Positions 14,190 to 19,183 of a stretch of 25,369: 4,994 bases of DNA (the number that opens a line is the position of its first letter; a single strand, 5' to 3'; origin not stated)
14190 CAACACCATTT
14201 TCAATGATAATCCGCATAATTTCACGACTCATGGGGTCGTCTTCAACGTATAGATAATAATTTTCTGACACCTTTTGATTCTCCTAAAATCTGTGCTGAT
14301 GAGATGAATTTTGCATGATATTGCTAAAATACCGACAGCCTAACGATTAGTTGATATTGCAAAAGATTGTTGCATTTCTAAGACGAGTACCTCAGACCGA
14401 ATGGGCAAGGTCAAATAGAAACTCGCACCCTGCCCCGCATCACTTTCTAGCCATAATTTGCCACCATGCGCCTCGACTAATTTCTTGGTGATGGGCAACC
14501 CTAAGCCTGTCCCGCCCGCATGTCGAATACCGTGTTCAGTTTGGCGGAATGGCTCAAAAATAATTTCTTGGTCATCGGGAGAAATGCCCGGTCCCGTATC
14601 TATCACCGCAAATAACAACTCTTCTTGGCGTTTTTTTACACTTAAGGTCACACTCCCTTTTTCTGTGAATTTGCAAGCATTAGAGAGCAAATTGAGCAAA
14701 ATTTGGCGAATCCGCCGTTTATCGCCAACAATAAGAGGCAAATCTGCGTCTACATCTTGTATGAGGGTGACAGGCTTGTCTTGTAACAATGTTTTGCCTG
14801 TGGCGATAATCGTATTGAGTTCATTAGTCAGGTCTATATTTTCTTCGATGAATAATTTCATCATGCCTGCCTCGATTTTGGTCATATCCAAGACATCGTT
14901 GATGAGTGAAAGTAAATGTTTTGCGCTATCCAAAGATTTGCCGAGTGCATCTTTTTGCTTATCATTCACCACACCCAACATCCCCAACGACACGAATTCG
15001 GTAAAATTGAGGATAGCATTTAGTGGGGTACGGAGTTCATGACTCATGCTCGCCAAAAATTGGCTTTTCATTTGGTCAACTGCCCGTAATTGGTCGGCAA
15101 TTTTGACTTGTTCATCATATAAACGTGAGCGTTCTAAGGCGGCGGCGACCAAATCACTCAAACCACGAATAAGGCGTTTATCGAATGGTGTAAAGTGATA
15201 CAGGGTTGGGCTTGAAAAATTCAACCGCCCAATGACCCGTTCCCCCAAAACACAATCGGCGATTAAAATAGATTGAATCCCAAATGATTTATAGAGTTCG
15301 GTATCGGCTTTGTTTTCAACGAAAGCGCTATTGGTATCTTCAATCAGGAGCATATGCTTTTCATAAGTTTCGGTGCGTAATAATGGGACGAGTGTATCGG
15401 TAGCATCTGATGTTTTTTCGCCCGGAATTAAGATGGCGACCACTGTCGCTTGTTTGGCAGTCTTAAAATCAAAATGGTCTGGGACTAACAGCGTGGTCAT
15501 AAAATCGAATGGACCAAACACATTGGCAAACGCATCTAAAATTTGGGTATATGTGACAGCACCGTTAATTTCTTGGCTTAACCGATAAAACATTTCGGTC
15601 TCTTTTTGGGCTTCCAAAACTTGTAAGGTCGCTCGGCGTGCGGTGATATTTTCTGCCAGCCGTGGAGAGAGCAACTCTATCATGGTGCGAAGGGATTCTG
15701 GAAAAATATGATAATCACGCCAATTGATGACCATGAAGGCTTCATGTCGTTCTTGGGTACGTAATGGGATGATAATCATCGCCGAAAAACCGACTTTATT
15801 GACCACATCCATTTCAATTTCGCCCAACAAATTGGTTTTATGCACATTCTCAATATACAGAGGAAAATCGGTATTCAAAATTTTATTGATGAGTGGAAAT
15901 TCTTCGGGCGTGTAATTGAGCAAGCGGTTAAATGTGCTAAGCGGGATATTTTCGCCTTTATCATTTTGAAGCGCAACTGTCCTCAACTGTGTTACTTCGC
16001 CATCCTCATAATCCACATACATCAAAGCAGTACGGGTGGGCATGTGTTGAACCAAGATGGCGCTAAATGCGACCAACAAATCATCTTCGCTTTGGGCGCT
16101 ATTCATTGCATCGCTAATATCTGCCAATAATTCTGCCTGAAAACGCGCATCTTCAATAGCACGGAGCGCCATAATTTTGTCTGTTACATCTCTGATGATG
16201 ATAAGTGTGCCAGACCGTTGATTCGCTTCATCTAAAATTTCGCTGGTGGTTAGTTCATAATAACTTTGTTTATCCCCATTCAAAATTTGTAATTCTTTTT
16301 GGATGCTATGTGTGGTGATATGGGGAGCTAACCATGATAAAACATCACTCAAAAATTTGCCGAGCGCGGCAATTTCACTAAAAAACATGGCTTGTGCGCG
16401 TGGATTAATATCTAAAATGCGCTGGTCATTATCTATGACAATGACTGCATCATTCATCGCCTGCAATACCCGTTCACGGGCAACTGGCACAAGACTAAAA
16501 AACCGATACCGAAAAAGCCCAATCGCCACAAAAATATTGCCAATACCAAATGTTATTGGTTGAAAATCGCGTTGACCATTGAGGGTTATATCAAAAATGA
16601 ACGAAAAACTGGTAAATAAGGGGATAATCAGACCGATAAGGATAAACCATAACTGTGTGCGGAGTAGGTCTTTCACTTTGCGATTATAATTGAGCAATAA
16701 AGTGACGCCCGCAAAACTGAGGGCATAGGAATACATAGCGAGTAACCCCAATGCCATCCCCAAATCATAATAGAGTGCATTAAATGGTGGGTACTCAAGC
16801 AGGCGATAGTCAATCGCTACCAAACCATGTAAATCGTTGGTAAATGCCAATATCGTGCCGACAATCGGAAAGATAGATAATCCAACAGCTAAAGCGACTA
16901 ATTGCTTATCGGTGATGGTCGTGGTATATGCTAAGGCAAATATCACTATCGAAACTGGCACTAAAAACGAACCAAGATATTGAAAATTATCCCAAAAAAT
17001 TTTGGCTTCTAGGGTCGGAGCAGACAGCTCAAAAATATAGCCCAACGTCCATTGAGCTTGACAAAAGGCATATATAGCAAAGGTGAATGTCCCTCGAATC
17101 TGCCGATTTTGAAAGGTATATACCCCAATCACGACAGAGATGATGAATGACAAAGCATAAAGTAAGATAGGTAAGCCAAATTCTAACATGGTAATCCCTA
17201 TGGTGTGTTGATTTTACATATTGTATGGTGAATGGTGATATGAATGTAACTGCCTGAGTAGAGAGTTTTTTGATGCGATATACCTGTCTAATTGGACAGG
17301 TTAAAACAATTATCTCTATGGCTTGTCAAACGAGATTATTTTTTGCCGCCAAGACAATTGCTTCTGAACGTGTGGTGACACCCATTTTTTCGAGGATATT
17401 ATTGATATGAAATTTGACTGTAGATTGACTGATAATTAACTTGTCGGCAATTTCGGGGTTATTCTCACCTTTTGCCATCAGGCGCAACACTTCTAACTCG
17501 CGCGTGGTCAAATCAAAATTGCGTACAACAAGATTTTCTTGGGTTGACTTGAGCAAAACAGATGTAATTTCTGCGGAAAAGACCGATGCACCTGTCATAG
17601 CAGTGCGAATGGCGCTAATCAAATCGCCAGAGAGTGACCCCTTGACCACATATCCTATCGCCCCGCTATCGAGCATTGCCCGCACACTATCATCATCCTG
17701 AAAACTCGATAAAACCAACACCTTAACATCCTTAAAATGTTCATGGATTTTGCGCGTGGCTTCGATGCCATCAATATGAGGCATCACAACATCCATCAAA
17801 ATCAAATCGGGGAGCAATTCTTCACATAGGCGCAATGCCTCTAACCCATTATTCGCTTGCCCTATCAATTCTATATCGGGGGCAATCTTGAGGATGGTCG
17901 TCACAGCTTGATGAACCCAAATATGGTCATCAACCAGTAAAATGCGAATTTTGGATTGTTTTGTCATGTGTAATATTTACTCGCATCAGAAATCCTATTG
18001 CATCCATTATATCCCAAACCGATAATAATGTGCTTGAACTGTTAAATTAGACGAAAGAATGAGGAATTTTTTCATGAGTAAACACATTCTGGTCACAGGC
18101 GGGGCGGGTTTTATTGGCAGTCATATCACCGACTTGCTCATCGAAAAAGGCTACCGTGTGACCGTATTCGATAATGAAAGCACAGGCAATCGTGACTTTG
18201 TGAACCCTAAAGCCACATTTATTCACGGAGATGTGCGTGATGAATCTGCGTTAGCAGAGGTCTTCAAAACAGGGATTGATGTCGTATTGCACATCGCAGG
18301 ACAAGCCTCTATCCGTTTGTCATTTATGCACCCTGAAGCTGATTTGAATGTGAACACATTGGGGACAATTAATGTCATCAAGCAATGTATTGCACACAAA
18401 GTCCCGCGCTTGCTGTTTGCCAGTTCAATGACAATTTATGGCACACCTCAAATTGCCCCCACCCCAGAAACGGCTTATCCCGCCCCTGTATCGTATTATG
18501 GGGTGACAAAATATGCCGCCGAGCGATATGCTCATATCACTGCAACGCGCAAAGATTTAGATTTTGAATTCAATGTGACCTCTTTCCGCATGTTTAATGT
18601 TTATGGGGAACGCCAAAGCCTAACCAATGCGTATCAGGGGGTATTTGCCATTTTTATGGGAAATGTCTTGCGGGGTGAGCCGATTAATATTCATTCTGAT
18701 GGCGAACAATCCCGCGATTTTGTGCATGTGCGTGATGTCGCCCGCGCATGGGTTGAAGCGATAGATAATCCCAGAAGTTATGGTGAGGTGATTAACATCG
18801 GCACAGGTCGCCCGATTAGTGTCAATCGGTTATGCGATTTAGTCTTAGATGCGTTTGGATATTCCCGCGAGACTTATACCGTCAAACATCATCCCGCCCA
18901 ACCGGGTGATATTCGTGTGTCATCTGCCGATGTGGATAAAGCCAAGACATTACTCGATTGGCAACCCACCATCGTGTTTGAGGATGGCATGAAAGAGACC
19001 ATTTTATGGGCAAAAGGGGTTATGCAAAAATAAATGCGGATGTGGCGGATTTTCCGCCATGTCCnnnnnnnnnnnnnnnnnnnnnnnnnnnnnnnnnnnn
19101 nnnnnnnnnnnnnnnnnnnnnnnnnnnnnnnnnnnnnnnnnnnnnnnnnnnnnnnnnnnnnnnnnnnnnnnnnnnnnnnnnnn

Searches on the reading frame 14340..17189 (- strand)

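Call 8: search_protein_families(library=pfam, proteins=[window:14340-17189:-], max_evalue=0.001)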
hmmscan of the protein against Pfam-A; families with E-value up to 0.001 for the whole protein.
window:14340-17189:- (949 aa): 9 families
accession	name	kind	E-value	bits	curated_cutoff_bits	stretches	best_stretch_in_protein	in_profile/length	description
PF16927.11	HisKA_7TM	-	1.7e-44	152.8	28.6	1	11-235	2-224/224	N-terminal 7TM region of histidine kinase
PF02518.31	HATPase_c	-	3.1e-30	105.3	26.4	1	822-931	1-110/111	Histidine kinase-, DNA gyrase B-, and HSP90-like ATPase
PF00512.31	HisKA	-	2.6e-18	66.3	26.9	1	707-775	1-66/66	His Kinase A (phospho-acceptor) domain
PF08448.16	PAS_4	-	1.7e-07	31.8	23.1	1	243-337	2-107/110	PAS fold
PF01590.32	GAF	-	6e-06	27.3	22.4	0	610-685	61-133/133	GAF domain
PF13188.13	PAS_8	-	7.2e-06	26.2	21.8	1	239-289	4-52/65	PAS domain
PF13185.12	GAF_2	-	3.6e-05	24.4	28.6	0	647-686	97-136/136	GAF domain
PF13426.13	PAS_9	-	0.00014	22.6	27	0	247-337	2-103/103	PAS domain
PF00989.32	PAS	-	0.00042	20.7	22.6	0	238-285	3-51/113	PAS fold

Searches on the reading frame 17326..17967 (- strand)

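Call 8: search_protein_families(library=pfam, proteins=[window:17326-17967:-], max_evalue=0.001)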
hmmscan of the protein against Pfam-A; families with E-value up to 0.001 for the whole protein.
window:17326-17967:- (213 aa): 3 families
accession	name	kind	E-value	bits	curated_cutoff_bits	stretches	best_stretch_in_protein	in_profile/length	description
PF00072.30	Response_reg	-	3.3e-24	85.6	30.2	1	9-121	1-111/111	Response regulator receiver domain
PF00196.25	GerE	-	7.9e-21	73.9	23.5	1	153-207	3-57/57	Bacterial regulatory proteins, luxR family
PF13518.12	HTH_28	-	0.00098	19.6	25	0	158-190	3-35/52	Helix-turn-helix domain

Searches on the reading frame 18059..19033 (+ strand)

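Call 8: search_protein_families(library=pfam, proteins=[window:18059-19033:+], max_evalue=0.001)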
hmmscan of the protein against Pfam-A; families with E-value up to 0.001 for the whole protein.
window:18059-19033:+ (324 aa): 11 families
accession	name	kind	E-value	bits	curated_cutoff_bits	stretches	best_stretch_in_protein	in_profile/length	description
PF01370.27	Epimerase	-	3.9e-59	200.4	20.9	1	10-248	1-240/240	NAD dependent epimerase/dehydratase family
PF16363.11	GDP_Man_Dehyd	-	5.6e-49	167.8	27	1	11-314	1-332/332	GDP-mannose 4,6 dehydratase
PF01073.25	3Beta_HSD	-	2.9e-23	82.8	22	1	11-236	1-230/280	3-beta hydroxysteroid dehydrogenase/isomerase family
PF02719.21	Polysacc_synt_2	-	1.1e-15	58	20.2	1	10-272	1-253/293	Polysaccharide biosynthesis protein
PF13460.12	NAD_binding_10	-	7.6e-15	55.7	27.2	1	14-157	1-130/184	NAD(P)H-binding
PF04321.23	RmlD_sub_bind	-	9.6e-15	54.8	27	1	9-247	2-212/287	RmlD substrate binding domain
PF05368.20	NmrA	-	1.6e-09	38.3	27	1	6-81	1-78/298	NmrA-like family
PF07993.18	NAD_binding_4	-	2e-07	30.9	20.1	1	47-230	58-257/258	Male sterility protein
PF00106.31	adh_short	-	2.4e-07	30.9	26.6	1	8-113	1-122/195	short chain dehydrogenase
PF03435.24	Sacchrp_dh_NADP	-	0.00012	22.8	25.1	1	15-82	5-78/129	Saccharopine dehydrogenase NADP binding domain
PF13561.12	adh_short_C2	-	0.00094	19.3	27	0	19-158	8-162/236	Enoyl-(Acyl carrier protein) reductase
